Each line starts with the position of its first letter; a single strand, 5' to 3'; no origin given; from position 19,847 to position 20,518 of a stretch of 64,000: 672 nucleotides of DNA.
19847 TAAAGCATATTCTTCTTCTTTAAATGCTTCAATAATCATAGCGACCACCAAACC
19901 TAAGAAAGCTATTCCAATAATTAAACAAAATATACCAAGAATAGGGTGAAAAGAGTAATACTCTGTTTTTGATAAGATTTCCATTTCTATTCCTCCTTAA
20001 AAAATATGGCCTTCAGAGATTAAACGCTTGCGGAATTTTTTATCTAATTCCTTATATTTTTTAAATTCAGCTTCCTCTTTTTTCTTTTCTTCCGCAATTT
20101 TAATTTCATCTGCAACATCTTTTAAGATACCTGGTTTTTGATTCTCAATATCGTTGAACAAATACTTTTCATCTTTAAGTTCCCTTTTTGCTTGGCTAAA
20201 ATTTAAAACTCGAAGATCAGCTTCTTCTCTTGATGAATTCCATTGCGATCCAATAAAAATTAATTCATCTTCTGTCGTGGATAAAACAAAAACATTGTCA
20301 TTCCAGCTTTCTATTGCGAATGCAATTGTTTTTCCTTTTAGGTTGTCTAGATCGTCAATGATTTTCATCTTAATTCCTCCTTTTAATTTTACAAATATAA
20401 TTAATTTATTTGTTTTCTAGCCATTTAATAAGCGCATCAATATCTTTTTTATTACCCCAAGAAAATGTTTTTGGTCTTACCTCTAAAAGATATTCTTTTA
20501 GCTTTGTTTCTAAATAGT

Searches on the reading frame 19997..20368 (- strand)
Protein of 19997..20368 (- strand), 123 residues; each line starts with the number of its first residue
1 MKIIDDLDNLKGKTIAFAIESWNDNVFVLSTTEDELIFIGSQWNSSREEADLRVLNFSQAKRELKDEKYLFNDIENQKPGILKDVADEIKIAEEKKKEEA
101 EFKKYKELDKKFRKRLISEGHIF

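Call 78: search_protein_families(library=pfam, proteins=[window:19997-20368:-], max_evalue=0.01)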
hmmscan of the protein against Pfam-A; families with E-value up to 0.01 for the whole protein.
window:19997-20368:- (123 aa): 0 families

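Call 79: search_protein_families(library=phrogs, proteins=[window:19997-20368:-], max_evalue=0.001)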
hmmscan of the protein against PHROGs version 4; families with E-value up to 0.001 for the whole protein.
window:19997-20368:- (123 aa): 1 family
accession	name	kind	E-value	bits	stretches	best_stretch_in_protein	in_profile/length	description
phrog_11750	-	unknown function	8.6e-06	27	1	1-114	1-123/126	-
